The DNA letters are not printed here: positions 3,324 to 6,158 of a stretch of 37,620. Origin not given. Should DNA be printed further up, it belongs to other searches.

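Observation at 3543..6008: Q-loop-less CydA-like protein with His-rich motifs and a fused cytochrome c domain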

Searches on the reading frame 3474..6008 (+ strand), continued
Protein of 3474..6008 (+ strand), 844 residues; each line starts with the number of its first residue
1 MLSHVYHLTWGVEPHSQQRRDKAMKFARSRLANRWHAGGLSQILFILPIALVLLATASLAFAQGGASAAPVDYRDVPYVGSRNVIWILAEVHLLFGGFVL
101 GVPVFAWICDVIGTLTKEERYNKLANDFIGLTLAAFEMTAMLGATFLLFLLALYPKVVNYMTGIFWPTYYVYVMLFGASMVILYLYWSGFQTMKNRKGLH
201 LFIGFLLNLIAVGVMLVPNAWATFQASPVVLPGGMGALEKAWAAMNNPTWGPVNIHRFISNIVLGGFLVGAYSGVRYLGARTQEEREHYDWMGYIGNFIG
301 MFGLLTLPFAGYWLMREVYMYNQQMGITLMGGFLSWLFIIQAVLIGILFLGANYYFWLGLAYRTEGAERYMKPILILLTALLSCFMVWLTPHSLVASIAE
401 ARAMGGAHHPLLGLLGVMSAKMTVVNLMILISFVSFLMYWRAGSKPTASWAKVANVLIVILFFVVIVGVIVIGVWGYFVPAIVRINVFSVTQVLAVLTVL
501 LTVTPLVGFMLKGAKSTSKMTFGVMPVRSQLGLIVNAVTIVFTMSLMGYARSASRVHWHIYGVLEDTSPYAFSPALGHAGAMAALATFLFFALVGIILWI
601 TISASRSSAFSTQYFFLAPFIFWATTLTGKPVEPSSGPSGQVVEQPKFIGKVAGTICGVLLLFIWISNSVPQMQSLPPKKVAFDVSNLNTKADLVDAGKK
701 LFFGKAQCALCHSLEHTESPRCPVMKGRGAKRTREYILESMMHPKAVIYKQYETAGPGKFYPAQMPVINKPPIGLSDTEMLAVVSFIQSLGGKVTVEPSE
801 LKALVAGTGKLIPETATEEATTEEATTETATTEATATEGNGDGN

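Call 8: search_solved_structures(query=window:3543-6008:+, max_evalue=10, show_alignments=2)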
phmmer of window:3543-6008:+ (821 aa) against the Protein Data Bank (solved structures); distinct sequences matched with E-value up to 10: 5.
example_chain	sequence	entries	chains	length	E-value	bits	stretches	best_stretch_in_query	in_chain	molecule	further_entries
7zs0_A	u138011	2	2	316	9.6e-14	53.9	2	672-773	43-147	Hypothetical (Diheme) protein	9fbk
7zs1_A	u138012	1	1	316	9.7e-14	53.8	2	672-773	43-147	Hypothetical (Diheme) protein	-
7zs2_A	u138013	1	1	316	9.8e-14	53.8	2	672-773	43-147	Hypothetical (Diheme) protein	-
9u9h_A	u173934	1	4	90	0.035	15.6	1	402-455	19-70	Virion membrane protein OPG140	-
1vjo_A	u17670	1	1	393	0.72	11.3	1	731-793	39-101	alanine--glyoxylate aminotransferase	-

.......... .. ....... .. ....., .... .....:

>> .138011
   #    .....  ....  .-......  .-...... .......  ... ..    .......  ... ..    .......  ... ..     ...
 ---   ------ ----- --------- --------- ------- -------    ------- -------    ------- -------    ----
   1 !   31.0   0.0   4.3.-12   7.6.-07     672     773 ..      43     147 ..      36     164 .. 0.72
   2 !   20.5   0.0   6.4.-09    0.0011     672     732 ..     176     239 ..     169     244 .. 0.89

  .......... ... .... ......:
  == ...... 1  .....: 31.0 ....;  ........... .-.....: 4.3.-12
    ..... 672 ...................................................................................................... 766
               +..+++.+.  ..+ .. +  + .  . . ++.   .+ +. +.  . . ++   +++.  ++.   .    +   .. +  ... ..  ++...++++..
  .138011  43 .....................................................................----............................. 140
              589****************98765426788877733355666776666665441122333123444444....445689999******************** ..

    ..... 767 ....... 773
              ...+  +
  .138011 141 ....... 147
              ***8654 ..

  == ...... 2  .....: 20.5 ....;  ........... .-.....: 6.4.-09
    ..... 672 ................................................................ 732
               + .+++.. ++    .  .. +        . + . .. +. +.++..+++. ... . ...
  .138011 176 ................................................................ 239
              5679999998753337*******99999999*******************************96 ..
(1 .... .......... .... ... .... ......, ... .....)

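Call 15: search_solved_structures(query=A1, max_evalue=10, show_alignments=3)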
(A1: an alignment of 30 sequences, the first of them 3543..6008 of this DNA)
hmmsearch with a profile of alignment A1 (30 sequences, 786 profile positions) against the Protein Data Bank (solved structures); distinct sequences matched with E-value up to 10: 36.
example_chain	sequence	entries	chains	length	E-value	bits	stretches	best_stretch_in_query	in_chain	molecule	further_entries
7zs2_A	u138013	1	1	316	4.3e-21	78.1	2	656-756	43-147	Hypothetical (Diheme) protein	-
7zs0_A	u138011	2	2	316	4.4e-21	78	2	656-756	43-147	Hypothetical (Diheme) protein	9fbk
7zs1_A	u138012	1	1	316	4.4e-21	78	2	656-756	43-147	Hypothetical (Diheme) protein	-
9r2g_A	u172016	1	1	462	2.3e-10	42.6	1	56-238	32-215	Cytochrome bd menaquinol oxidase subunit I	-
5doq_A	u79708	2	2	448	1.5e-09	39.9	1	43-175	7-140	Bd-type quinol oxidase subunit I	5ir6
6cuk_A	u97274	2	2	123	0.067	14.6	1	652-712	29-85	Cytochrome c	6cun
1ccr_A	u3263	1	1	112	0.093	14.1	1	657-711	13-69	CYTOCHROME C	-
3jbt_B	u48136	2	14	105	0.12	13.8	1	656-695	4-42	Cytochrome c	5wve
1crc_A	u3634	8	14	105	0.12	13.8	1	656-695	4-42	CYTOCHROME C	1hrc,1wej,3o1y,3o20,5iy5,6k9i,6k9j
1akk_A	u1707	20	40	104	0.12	13.7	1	656-695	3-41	CYTOCHROME C | Zinc-substituted cytochrome c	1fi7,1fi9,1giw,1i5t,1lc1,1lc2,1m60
5zkv_A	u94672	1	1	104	0.13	13.7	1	656-695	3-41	Cytochrome c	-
5c9m_A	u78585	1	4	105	0.14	13.6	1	656-695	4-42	Cytochrome c, somatic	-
5c0z_A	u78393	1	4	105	0.15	13.4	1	656-695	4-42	Cytochrome c, somatic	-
7ljx_A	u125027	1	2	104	0.16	13.4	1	656-695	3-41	Cytochrome c, somatic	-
6ecj_A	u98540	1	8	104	0.16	13.3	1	656-696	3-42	Cytochrome c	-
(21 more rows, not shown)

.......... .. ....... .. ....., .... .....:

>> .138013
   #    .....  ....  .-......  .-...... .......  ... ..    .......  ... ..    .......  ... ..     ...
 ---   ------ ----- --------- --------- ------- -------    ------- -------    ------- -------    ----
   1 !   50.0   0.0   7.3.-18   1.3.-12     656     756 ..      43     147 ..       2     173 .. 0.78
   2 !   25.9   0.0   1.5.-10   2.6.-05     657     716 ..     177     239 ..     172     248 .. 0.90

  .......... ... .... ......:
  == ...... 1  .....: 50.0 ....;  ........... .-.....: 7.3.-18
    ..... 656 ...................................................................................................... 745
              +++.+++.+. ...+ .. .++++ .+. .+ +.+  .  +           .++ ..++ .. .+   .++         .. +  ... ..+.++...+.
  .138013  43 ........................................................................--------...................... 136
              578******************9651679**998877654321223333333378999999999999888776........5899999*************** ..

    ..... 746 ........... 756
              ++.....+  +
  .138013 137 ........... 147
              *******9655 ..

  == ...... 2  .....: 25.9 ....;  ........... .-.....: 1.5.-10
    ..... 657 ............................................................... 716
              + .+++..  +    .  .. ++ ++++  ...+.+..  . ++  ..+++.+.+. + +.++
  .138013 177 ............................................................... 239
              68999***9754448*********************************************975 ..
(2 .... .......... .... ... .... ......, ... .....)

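Call 17: search_solved_structures(query=A1, max_evalue=0.000001, show_alignments=5)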
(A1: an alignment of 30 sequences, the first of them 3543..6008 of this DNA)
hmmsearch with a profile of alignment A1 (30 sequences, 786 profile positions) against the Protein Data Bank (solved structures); distinct sequences matched with E-value up to 0.000001: 5.
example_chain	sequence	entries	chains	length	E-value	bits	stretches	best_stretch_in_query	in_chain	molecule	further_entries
7zs2_A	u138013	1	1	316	4.3e-21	78.1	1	656-756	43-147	Hypothetical (Diheme) protein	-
7zs0_A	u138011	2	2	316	4.4e-21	78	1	656-756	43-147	Hypothetical (Diheme) protein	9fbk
7zs1_A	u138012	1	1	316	4.4e-21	78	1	656-756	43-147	Hypothetical (Diheme) protein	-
9r2g_A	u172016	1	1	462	2.3e-10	42.6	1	56-238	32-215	Cytochrome bd menaquinol oxidase subunit I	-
5doq_A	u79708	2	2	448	1.5e-09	39.9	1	43-175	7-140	Bd-type quinol oxidase subunit I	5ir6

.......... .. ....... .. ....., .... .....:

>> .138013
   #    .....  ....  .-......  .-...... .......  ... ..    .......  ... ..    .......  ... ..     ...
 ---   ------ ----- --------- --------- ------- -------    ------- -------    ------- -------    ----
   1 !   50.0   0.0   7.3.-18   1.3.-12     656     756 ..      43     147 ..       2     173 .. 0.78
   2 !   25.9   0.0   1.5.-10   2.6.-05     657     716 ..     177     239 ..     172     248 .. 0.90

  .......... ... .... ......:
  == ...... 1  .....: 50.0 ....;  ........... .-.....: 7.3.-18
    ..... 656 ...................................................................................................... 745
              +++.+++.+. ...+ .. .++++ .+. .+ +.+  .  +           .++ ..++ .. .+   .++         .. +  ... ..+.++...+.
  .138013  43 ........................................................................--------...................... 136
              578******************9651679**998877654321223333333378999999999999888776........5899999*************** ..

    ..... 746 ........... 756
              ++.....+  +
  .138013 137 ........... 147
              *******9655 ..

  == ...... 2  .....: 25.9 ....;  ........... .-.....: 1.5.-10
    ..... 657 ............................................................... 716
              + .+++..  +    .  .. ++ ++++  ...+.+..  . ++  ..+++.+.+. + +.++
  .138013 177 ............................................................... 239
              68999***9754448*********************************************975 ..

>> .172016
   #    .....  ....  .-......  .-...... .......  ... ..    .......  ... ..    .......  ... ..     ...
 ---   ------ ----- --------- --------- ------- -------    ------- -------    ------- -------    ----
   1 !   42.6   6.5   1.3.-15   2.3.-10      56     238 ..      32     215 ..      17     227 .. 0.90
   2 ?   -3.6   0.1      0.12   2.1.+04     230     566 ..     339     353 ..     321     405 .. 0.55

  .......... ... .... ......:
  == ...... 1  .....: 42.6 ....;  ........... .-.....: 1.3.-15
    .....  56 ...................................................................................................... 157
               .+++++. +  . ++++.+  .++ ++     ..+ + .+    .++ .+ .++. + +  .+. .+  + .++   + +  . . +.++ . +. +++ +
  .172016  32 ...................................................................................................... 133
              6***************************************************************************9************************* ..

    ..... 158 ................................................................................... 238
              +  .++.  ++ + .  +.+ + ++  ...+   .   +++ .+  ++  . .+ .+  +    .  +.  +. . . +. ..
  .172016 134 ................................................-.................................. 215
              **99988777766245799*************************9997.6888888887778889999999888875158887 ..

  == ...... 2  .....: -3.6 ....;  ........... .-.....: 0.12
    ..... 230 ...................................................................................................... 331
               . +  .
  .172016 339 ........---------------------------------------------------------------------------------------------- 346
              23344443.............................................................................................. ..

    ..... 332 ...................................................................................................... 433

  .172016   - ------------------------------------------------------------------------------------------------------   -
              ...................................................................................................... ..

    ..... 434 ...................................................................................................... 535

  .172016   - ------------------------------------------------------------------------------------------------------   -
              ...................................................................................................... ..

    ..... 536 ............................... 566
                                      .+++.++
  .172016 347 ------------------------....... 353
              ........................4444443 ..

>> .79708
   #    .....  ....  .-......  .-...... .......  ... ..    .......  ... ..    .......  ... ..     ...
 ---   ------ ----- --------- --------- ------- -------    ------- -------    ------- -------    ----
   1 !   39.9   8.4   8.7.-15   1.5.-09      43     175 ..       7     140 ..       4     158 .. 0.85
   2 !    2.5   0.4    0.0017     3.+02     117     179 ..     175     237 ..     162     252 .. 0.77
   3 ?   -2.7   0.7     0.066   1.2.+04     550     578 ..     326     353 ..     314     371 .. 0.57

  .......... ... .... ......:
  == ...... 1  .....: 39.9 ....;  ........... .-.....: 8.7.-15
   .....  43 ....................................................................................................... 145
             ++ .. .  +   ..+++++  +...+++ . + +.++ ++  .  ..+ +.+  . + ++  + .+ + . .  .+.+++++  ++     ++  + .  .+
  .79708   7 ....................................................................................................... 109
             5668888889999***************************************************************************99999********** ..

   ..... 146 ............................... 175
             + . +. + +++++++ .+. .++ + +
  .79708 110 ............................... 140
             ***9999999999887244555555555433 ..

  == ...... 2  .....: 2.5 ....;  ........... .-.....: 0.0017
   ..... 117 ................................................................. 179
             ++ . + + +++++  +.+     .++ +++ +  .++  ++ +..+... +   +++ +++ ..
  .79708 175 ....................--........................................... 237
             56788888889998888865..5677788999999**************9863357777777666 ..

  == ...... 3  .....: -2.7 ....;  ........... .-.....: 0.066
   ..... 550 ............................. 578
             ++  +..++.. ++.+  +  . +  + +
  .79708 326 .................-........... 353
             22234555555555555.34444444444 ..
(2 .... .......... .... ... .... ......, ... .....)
